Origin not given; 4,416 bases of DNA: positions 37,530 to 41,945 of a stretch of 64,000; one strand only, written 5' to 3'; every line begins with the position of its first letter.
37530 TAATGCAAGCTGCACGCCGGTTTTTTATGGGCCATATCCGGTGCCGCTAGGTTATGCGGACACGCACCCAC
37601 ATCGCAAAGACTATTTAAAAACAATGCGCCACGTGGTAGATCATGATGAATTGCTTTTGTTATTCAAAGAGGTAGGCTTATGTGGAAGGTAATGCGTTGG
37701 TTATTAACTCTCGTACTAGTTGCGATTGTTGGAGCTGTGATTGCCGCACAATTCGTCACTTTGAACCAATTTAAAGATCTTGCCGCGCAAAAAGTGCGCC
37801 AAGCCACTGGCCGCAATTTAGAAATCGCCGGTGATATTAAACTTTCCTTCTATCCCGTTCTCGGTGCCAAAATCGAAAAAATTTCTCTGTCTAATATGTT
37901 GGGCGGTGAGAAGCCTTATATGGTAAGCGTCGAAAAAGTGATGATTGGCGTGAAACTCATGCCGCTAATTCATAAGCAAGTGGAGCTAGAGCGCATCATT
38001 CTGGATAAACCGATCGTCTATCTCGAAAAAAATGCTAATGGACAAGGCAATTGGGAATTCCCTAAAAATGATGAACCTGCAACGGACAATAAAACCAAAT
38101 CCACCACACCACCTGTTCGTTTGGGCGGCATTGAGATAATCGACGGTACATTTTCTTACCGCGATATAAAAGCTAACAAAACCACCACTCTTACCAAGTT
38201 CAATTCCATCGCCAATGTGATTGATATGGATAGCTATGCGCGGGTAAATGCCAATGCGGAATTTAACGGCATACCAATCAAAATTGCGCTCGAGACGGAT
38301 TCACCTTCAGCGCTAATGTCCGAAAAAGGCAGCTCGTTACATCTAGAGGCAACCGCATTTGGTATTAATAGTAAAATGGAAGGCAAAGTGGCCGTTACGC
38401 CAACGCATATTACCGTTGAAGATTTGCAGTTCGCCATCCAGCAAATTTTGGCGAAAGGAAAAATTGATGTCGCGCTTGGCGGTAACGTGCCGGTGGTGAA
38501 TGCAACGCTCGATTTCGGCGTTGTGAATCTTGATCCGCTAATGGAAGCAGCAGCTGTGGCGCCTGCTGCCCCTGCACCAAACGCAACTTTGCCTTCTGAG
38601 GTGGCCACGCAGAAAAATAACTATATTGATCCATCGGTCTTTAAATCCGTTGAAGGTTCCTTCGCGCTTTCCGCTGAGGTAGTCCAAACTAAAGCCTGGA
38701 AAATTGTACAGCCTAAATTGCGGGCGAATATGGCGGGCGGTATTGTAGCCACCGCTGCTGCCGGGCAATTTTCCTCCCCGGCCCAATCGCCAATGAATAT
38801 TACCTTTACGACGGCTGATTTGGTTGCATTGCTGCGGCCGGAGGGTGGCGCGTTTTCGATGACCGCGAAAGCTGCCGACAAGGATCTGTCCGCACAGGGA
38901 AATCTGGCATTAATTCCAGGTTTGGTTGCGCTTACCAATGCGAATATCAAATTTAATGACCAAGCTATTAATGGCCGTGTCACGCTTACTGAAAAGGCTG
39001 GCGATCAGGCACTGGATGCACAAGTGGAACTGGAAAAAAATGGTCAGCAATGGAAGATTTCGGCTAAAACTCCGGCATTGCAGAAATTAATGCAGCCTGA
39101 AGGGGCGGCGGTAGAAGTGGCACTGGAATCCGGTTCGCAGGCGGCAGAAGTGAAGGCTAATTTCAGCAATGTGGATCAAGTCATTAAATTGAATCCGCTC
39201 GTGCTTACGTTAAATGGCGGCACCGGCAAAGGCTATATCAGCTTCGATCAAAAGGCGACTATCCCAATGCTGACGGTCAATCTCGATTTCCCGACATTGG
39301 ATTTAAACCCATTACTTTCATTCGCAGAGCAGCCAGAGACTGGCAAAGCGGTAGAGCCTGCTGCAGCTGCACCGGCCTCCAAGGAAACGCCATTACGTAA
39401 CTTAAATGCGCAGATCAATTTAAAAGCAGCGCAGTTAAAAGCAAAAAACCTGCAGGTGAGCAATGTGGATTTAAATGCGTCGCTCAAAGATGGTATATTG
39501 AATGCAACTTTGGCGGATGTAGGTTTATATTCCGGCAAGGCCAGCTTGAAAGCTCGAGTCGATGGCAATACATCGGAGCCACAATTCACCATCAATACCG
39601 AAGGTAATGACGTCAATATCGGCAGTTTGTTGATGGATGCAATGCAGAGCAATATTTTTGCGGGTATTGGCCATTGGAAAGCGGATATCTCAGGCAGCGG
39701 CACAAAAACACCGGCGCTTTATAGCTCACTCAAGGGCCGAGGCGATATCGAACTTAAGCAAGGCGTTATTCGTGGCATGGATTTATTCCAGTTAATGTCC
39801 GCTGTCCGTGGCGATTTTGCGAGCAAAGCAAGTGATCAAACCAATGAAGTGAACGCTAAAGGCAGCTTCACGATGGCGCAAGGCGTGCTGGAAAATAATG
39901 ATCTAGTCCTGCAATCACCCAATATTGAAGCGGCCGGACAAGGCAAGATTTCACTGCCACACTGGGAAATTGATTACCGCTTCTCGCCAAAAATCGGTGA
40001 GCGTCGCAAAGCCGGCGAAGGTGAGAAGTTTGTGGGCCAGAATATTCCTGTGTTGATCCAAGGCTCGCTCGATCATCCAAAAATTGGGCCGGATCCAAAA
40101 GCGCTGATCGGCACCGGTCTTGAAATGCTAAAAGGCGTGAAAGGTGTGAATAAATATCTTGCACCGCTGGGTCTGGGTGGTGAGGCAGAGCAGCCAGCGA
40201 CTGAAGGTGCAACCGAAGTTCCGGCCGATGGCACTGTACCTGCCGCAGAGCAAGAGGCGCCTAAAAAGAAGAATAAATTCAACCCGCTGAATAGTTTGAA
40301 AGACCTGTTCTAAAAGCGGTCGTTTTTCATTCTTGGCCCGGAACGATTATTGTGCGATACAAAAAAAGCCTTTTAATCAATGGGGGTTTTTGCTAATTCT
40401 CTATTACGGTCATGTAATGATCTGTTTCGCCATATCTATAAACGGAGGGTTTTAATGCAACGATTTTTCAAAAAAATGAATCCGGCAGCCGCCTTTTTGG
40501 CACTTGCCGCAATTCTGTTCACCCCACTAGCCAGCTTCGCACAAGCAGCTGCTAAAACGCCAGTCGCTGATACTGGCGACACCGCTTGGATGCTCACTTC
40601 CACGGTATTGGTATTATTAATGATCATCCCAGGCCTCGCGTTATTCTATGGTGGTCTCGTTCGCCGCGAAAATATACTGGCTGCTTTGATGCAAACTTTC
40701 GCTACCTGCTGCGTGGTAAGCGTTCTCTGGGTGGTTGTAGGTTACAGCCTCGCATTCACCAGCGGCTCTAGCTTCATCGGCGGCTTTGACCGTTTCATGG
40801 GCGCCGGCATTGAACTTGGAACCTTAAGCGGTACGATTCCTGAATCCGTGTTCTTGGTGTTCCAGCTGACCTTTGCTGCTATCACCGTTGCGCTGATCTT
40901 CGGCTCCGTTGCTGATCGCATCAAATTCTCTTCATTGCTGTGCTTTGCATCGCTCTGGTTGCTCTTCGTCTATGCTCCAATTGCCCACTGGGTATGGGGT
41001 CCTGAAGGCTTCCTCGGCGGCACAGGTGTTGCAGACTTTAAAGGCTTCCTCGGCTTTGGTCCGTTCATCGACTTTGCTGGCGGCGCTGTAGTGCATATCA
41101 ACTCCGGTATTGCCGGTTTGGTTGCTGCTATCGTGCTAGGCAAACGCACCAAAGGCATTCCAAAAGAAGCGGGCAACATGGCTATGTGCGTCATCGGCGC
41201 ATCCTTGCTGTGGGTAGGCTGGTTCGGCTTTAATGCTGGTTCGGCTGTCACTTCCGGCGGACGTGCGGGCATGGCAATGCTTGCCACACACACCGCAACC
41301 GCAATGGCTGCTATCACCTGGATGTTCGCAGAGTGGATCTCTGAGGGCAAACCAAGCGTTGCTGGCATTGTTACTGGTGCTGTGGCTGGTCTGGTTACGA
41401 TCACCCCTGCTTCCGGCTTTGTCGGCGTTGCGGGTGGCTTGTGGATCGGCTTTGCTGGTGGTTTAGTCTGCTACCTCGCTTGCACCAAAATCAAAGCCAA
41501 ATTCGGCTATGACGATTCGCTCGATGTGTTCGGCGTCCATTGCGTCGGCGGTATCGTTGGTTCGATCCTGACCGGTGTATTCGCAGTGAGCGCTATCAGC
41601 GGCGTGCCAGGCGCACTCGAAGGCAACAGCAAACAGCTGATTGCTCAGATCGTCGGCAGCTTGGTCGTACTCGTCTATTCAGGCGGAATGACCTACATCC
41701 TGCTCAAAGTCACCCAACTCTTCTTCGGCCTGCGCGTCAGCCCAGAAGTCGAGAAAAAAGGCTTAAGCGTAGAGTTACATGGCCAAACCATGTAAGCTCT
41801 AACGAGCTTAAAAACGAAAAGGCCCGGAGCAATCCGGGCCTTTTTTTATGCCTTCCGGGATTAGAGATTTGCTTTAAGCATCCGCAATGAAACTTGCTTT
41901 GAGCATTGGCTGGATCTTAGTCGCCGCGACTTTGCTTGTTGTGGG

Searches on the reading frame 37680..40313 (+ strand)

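Call 59: search_protein_families(library=pfam, proteins=[window:37680-40313:+], max_evalue=0.00001)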
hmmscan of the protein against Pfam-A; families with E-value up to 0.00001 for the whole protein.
window:37680-40313:+ (877 aa): 2 families
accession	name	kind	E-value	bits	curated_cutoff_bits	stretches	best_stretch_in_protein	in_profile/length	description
PF05170.20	AsmA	-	4.3e-51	174.9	29.8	2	3-183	6-194/607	AsmA family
PF13116.12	YhdP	-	4e-13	48.6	46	0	640-773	1027-1175/1224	YhdP protein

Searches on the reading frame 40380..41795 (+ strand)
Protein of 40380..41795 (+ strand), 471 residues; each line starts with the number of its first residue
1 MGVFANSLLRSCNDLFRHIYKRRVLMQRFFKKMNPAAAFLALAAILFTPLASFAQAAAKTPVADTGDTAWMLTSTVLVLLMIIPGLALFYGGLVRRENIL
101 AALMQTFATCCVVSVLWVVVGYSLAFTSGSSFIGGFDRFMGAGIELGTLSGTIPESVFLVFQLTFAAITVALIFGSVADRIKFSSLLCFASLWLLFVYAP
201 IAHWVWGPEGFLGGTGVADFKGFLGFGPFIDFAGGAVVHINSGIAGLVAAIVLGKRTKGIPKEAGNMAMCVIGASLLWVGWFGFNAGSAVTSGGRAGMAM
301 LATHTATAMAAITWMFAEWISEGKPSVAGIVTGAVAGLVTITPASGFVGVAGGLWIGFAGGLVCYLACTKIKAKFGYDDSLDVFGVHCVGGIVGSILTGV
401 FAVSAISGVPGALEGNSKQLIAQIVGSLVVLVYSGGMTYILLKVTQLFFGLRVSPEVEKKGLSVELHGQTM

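Call 59: search_protein_families(library=pfam, proteins=[window:40380-41795:+], max_evalue=0.00001)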
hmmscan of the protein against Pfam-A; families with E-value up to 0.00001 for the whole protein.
window:40380-41795:+ (471 aa): 1 family
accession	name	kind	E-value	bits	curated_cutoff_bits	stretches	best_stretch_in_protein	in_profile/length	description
PF00909.26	Ammonium_transp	-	1.1e-112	377.1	23.2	1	69-470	1-397/399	Ammonium Transporter Family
